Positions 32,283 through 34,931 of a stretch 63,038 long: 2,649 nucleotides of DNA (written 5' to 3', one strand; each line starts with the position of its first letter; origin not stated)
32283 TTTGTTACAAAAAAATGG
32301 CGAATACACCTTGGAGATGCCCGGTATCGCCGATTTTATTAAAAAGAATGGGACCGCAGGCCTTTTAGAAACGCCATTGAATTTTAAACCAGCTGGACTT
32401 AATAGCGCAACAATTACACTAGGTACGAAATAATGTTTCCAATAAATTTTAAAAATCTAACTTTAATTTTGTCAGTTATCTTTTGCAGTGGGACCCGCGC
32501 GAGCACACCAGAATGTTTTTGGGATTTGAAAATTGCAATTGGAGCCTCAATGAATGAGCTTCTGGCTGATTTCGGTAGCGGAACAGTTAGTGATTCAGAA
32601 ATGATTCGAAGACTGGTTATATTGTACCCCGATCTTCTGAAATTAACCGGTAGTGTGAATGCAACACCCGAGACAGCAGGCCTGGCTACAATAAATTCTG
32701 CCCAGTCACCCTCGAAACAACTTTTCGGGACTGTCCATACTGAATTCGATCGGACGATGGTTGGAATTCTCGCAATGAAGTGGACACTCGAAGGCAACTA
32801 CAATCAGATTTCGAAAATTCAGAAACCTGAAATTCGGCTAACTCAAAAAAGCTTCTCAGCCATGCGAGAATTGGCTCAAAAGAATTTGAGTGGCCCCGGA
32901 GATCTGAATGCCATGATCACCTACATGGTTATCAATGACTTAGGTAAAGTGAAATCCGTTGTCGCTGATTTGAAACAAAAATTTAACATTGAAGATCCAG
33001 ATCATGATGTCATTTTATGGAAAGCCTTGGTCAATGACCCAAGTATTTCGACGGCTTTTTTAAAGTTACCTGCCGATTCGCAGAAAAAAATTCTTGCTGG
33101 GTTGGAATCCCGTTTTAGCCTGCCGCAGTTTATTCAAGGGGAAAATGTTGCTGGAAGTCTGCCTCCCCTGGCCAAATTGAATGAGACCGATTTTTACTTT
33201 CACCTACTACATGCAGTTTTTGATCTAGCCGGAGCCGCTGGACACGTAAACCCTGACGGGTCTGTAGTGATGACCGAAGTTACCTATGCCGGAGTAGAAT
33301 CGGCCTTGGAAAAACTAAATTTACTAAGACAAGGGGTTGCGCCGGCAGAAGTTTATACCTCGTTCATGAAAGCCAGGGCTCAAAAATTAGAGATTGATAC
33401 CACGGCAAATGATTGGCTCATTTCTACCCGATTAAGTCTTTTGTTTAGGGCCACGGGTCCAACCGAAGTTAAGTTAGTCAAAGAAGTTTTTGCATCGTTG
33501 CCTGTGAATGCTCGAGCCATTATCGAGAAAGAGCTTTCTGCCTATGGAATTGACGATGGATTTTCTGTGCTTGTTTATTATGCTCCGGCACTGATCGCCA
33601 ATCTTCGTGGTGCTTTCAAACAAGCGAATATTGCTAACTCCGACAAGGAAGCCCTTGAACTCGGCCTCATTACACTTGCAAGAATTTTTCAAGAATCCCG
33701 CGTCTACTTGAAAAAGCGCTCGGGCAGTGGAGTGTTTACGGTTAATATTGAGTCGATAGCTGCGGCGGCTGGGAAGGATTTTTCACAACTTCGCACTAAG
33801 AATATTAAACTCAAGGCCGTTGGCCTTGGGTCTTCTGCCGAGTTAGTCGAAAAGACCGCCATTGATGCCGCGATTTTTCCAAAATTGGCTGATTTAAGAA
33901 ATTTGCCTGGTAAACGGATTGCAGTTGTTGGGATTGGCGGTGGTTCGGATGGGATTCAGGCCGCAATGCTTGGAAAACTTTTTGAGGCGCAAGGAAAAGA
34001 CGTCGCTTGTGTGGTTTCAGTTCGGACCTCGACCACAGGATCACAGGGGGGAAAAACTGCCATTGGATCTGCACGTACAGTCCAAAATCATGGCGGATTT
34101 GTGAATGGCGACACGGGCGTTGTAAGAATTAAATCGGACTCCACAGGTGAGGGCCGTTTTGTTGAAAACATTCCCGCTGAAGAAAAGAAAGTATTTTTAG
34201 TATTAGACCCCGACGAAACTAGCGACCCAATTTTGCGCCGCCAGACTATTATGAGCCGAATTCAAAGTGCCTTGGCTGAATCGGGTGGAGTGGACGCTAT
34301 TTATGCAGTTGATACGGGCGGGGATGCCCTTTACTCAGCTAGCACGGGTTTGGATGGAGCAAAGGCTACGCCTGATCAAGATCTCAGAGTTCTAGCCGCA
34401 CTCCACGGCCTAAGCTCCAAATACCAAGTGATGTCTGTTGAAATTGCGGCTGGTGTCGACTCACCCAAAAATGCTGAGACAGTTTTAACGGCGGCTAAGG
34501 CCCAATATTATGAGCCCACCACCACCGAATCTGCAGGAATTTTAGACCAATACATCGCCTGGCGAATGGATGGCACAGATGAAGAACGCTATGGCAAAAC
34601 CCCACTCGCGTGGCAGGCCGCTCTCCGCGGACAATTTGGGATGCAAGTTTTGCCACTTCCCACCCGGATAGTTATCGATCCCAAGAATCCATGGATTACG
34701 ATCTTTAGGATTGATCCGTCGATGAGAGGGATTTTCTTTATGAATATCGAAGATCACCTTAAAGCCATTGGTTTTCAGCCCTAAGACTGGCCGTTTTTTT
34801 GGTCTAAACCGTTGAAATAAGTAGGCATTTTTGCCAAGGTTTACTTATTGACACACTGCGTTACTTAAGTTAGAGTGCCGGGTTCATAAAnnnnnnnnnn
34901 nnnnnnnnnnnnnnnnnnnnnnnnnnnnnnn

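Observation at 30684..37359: Three-gene locus of large signal-peptide proteins with no well-characterised family: best candidate for an undescribed system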

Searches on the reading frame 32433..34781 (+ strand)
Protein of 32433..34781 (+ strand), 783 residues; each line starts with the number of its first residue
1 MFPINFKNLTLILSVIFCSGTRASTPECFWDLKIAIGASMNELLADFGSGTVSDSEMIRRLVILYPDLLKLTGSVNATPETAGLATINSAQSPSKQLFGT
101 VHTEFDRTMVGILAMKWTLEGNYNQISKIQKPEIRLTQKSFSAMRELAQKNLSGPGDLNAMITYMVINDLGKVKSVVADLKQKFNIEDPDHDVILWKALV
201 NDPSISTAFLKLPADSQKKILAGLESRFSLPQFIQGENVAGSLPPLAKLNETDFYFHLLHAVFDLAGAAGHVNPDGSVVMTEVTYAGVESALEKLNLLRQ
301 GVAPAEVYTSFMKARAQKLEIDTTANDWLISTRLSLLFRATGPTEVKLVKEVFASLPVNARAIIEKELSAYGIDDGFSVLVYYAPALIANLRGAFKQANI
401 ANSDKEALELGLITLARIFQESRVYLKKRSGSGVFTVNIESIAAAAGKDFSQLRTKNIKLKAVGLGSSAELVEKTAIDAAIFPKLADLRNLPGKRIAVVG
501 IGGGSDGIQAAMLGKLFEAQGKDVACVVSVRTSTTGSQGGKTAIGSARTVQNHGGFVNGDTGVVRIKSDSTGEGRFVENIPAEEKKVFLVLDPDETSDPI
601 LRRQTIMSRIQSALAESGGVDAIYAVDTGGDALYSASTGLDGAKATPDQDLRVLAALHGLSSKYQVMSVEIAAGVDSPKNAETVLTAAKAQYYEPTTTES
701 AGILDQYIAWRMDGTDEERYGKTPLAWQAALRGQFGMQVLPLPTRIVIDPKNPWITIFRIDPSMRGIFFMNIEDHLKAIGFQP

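Call 3: search_protein_families(library=pfam, proteins=[window:32433-34781:+], max_evalue=1)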
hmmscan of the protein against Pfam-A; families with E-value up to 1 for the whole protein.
window:32433-34781:+ (783 aa): 2 families
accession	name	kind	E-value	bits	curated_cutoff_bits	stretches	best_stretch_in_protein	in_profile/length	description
PF20717.2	DUF6829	-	3.6e-61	207.5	27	1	85-438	27-388/408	Family of unknown function (DUF6829)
PF06626.17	DUF1152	-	0.00012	21.9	27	1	498-689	2-182/295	Protein of unknown function (DUF1152)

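Call 4: search_protein_families(library=ncbifam, proteins=[window:32433-34781:+], max_evalue=1)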
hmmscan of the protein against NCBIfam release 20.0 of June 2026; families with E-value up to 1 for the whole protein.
window:32433-34781:+ (783 aa): 0 families

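Call 6: search_solved_structures(query=window:32433-34781:+, max_evalue=1, show_alignments=2)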
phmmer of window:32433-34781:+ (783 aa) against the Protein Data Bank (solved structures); distinct sequences matched with E-value up to 1: 0.

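Call 10: find_homologous_proteins(query=window:32433-34781:+)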
Query window:32433-34781:+ (783 aa): 33 proteins with E <= 0.001 among 8000 candidates.
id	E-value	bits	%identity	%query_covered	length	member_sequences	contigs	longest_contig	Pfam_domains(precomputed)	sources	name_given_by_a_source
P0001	0.0e+0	1728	100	100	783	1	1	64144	PF20717.3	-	-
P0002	0.0e+0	1092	66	97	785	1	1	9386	PF20717.3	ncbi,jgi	jgi:hypothetical protein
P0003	1.9e-205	703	47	95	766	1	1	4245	PF20717.3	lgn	-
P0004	1.0e-195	670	46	93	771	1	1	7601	PF20717.3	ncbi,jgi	jgi:hypothetical protein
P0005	1.3e-188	647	46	93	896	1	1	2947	PF20717.3,PF06626.18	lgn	-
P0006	8.9e-188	644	45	92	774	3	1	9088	PF20717.3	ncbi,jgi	jgi:hypothetical protein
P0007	2.9e-184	633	44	91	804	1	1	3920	PF20717.3,PF06626.18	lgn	-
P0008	1.5e-181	624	43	92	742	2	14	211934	PF20717.3,PF06626.18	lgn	-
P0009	5.2e-169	582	42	92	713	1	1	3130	PF20717.3,PF06626.18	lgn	-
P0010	1.7e-166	574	42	94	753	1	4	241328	PF20717.3,PF06626.18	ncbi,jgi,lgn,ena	-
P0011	3.2e-163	563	40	92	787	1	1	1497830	PF20717.3,PF06626.18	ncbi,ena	-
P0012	2.0e-159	550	41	91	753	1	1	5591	PF20717.3,PF06626.18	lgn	-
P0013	6.1e-147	509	43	81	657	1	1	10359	PF20717.3,PF06626.18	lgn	-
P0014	7.3e-142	492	40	92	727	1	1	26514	PF20717.3,PF06626.18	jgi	jgi:hypothetical protein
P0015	8.5e-136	472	38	93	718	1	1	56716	PF20717.3,PF06626.18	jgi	jgi:hypothetical protein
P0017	4.3e-131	457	38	91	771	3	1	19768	PF20717.3,PF06626.18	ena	-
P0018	1.7e-121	425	37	93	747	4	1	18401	PF20717.3,PF06626.18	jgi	jgi:hypothetical protein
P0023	2.7e-88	315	31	90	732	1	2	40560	PF20717.3,PF06626.18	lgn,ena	-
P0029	1.4e-59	220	34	54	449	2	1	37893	PF20717.3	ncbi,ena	-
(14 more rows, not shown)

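Call 12: find_encoding_contigs(protein=P0011, flank=10000, max_places=2)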
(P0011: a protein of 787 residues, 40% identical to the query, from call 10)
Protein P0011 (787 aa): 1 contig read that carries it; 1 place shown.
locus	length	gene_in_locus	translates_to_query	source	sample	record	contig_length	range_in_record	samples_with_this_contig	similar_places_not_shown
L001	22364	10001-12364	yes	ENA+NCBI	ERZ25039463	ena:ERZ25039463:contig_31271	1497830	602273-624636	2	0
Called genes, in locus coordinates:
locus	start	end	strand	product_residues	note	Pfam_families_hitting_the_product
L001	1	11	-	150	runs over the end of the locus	-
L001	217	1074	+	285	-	-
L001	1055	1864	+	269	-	-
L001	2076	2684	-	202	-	-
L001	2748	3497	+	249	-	PF13613:HTH_Tnp_4, PF01609:DDE_Tnp_1, PF13359:DDE_Tnp_4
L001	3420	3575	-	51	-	-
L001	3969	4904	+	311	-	-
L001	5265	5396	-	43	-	-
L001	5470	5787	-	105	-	PF24250:HVO_2718 (faint), PF13744:HTH_37 (weak), PF13560:HTH_31, PF01381:HTH_3, PF04545:Sigma70_r4 (weak), PF13443:HTH_26 (faint)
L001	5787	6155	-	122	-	PF05973:Gp49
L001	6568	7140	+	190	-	-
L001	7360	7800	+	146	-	-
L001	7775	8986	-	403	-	-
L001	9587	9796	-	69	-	-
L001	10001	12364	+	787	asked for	PF20717:DUF6829, PF06626:DUF1152 (weak)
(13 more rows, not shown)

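Call 15: find_encoding_contigs(protein=P0002, flank=10000, max_places=2)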
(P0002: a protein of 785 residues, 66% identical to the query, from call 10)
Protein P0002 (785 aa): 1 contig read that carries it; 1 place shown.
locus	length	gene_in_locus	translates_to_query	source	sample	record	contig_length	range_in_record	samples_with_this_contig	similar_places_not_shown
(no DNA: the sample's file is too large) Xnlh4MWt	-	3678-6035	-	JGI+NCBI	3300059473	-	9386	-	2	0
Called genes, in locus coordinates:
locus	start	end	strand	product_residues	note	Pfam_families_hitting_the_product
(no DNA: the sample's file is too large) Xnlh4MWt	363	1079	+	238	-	-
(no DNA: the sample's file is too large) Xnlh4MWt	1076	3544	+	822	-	-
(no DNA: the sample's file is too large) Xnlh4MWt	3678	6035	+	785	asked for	PF20717:DUF6829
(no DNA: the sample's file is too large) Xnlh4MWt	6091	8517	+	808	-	PF01156:IU_nuc_hydro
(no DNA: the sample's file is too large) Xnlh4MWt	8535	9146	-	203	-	PF00158:Sigma54_activat, PF25601:AAA_lid_14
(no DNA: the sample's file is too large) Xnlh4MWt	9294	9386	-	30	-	?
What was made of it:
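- They are adjacent here and in the closest relative's contig (call 15).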

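Call 18: find_encoding_contigs(protein=P0008, flank=8000, max_places=2)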
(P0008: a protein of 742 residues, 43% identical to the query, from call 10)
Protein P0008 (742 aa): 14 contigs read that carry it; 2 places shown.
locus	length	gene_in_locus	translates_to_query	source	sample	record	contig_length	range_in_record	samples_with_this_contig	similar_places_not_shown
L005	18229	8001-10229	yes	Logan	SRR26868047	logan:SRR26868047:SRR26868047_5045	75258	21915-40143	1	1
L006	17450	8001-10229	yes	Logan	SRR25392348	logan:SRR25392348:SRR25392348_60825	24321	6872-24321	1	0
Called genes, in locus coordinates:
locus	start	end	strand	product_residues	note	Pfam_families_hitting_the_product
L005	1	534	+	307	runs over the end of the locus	PF00294:PfkB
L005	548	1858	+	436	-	PF05221:AdoHcyase, PF00670:AdoHcyase_NAD, PF02826:2-Hacid_dh_C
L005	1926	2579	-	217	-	-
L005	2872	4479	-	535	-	PF16949:ABC_tran_2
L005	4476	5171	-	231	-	PF00005:ABC_tran, PF13304:AAA_21 (faint)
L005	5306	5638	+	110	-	PF01541:GIY-YIG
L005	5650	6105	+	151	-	PF13302:Acetyltransf_3 (weak), PF00583:Acetyltransf_1, PF13673:Acetyltransf_10, PF13508:Acetyltransf_7, PF08445:FR47 (weak)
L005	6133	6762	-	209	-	-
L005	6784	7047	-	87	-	-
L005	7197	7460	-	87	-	-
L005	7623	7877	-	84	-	-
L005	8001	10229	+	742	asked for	PF20717:DUF6829, PF06626:DUF1152 (weak)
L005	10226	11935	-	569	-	PF00122:E1-E2_ATPase, PF00702:Hydrolase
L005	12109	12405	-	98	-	-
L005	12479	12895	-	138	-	PF08818:DUF1801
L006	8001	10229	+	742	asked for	PF20717:DUF6829, PF06626:DUF1152 (weak)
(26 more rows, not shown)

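Call 19: find_encoding_contigs(protein=P0010, flank=8000, max_places=2)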
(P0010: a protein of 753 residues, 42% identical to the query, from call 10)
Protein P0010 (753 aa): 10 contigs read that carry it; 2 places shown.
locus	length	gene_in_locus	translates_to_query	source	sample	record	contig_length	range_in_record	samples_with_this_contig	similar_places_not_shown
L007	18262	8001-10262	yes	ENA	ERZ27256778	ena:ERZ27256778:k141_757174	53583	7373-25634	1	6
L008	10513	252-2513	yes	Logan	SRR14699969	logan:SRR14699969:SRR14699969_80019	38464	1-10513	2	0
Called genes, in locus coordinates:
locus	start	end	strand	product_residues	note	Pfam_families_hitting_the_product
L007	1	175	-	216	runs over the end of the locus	-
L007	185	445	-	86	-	-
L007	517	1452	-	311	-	PF16268:DUF4921 (faint), PF01230:HIT (faint), PF01087:GalP_UDP_transf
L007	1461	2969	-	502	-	PF01935:DUF87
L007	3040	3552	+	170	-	-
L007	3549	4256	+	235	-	PF06560:GPI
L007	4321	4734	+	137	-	PF00903:Glyoxalase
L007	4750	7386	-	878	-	PF01411:tRNA-synt_2c, PF07973:tRNA_SAD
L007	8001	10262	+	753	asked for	PF20717:DUF6829, PF06626:DUF1152 (weak)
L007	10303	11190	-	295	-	PF02661:Fic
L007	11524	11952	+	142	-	-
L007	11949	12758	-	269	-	PF13507:GATase_5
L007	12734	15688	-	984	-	PF02700:PurS (faint), PF18072:FGAR-AT_linker, PF00586:AIRS, PF02769:AIRS_C, PF00586:AIRS, PF02769:AIRS_C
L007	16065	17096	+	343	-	PF01207:Dus, PF01180:DHO_dh (faint)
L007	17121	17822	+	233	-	PF00970:FAD_binding_6, PF00175:NAD_binding_1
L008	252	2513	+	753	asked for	PF20717:DUF6829, PF06626:DUF1152 (weak)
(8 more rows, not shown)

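Call 20: find_encoding_contigs(protein=P0015, flank=8000, max_places=2)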
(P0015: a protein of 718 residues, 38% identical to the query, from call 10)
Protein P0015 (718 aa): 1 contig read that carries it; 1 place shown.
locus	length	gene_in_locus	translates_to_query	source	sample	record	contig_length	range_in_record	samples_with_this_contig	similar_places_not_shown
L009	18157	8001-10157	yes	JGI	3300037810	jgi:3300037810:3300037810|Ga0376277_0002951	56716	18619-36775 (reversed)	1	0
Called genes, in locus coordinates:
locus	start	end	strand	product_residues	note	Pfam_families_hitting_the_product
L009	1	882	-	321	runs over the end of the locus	PF01087:GalP_UDP_transf, PF16268:DUF4921 (faint), PF16285:DUF4931_N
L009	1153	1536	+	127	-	-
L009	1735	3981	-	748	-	PF01138:RNase_PH, PF03725:RNase_PH_C, PF03726:PNPase (weak), PF01138:RNase_PH, PF00013:KH_1, PF00575:S1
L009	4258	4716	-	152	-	-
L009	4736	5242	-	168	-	-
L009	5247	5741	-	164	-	PF01936:NYN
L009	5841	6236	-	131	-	PF00312:Ribosomal_S15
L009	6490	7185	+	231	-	PF19974:TCAD9 (weak), PF00069:Pkinase, PF10707:YrbL-PhoP_reg (weak), PF07714:PK_Tyr_Ser-Thr (weak), PF01163:RIO1 (weak), PF06293:Kdo (weak), PF03109:ABC1 (weak), PF01636:APH (weak)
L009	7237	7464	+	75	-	-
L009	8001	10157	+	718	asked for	PF20717:DUF6829, PF06626:DUF1152 (faint)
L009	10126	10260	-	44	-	-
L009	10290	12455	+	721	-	PF00270:DEAD, PF00271:Helicase_C, PF16124:RecQ_Zn_bind, PF09382:RQC, PF00570:HRDC, PF14493:HTH_40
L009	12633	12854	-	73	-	PF04024:PspC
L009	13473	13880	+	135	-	PF01258:zf-dskA_traR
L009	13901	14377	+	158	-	PF01252:Peptidase_A8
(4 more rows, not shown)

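Call 21: predict_structure(alignment_id=A1)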
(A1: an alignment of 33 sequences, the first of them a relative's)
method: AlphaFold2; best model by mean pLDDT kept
length: 783 residues; sequences in the alignment: 33
mean_pLDDT: 89.0   pTM: 0.88
mean pLDDT of the five models: 89.0, 88.6, 87.1, 86.9, 86.9
residues with pLDDT >= 90: 548; 70-90: 161; 50-70: 54; < 50: 20
segments of 3 or more residues with pLDDT < 50: 1-8, 17-24, 82-84
pLDDT, mean of each block of 10 residues (from residue 1): 43 49 52 79 86 89 92 73 54 86 90 94 87 90 95 92 94 89 90 92 92 95 94 92 95 95 88 67 91 96 97 95 95 94 94 97 96 94 94 94 96 98 90 95 94 94 94 93 97 97 89 95 96 74 77 92 90 68 83 92 96 97 96 79 74 96 97 93 98 98 94 88 94 95 90 89 97 96 73
secondary structure, 60 per line:
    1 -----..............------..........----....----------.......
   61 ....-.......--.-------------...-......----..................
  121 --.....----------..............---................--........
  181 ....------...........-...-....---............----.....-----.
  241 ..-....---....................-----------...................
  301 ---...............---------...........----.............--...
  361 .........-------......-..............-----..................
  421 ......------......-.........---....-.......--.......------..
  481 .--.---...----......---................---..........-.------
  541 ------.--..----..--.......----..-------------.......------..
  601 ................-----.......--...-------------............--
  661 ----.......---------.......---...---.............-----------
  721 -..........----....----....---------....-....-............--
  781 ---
elements in order (helices of 4 or more, strands of 3 or more residues): H6-19 H26-35 H40-43 H54-64 H66-72 H93-98 H103-120 H123-127 H138-151 H155-170 H174-184 H191-201 H207-210 H214-225 H230-234 H244-247 H251-270 H282-300 H304-318 H328-338 H343-355 H358-369 E377-382 H384-397 H403-426 E433-438 H440-448 H452-455 E457-463 E466-472 E495-500 H504-519 E523-532 E560-566 E586-592 H599-616 E622-628 H647-658 E665-671 H681-687 E691-693 H697-709 H722-731 E736-739 H744-747 E757-760 H762-765 E767-771 H772-778

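Call 22: find_related_loci(query=A1, collection=genome_contigs, flank=8000)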
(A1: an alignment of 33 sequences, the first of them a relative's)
Query A1 (783 aa) in genome_contigs; peptide patterns used: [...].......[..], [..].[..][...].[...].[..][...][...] (x = any residue, [..] = any of these).
142 stretches matched a pattern; 40 encode a relative of the query (tblastn E <= 1e-3); 40 distinct loci.
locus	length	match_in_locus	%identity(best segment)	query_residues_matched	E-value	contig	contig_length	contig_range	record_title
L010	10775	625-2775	46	52-783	0e+0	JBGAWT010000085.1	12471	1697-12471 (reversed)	MAG: Bdellovibrionia bacterium isolate MAG_AAO_H10.61 AAOH10-61_opera_contig_13840, whole genome shotgun sequence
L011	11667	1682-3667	44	107-780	0e+0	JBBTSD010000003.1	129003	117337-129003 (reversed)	MAG: Patescibacteria group bacterium isolate H51-bin007_1 H51_bin007_1_000000000003, whole genome shotgun sequence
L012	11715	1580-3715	44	56-779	0e+0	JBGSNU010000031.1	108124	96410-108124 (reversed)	MAG: Bdellovibrionales bacterium isolate JTS-AC263 k141_3820571, whole genome shotgun sequence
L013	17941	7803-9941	44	58-780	0e+0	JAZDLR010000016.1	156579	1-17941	MAG: Candidatus Komeilibacteria bacterium isolate MEGAHIT-group-0.611 k141_12184089, whole genome shotgun sequence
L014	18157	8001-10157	41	52-780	1e-176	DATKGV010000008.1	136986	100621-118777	MAG TPA_asm: Candidatus Paceibacterota bacterium isolate SMAG_U14560 k141_157777, whole genome shotgun sequence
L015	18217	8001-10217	40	65-783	3e-175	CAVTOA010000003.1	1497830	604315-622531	MAG: uncultured Acidimicrobiales bacterium isolate MFD00822.bin.2.24 genome assembly, contig: contig_31271, whole genome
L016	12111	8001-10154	42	56-779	2e-165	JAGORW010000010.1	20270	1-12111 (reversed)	Candidatus Woesebacteria bacterium isolate Gw_Eff_bin_292 Gw_Eff_5522_length_20270_cov_16.378692, whole genome shotgun s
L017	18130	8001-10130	41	57-783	6e-155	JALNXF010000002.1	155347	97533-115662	MAG: Candidatus Gracilibacteria bacterium isolate SO_2016_LW3 bin 25 scaffold00129_LW162_2016, whole genome shotgun sequ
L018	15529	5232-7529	38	11-780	1e-147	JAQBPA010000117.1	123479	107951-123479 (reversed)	MAG: Bacteriovoracaceae bacterium isolate RYN_335 scaffold_1895458, whole genome shotgun sequence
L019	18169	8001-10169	37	51-772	1e-138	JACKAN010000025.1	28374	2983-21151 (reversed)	MAG: Bdellovibrionaceae bacterium isolate HK-STAS-BDEL-6 HK-STAS-BDEL-6_25, whole genome shotgun sequence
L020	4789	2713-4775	40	56-754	9e-147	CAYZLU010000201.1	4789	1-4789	MAG TPA_asm: uncultured Planctomycetales bacterium isolate binchicken_co241_372 genome assembly, contig: NODE_21564_leng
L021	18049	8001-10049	37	89-779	4e-132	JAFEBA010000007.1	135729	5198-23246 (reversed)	Bacterium isolate SZAS-1 EREM-KAN-1__7__length-135729, whole genome shotgun sequence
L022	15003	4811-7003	35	57-779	1e-125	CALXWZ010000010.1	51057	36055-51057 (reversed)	MAG: uncultured Alphaproteobacteria bacterium isolate BRZ_CI__bin89 genome assembly, contig: BRZ_CI__NODE_1097_length_51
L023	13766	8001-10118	42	65-779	5e-180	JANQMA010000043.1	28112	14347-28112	MAG: Candidatus Omnitrophota bacterium isolate PL25a_bin.80 k99_342346, whole genome shotgun sequence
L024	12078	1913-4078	34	54-779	4e-123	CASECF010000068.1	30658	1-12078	uncultured Alphaproteobacteria bacterium isolate CO.O65.metabat-bins.242 genome assembly, contig: CO.O65.metabat-bins.24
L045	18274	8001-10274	31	14-782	4e-106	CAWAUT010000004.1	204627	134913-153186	MAG: uncultured Gammaproteobacteria bacterium isolate MFD09495.bin.3.69 genome assembly, contig: contig_45, whole genome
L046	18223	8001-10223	35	39-782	3e-128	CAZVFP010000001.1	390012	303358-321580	MAG TPA_asm: uncultured Bacteriovoracaceae bacterium isolate SRP219642_co5_553 genome assembly, contig: NODE_6_length_39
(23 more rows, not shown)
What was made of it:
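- Hits are enriched in Bdellovibrionota, Patescibacteria, Omnitrophota, Rickettsiales, Gastranaerophilales and Micrarchaeota (call 22).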
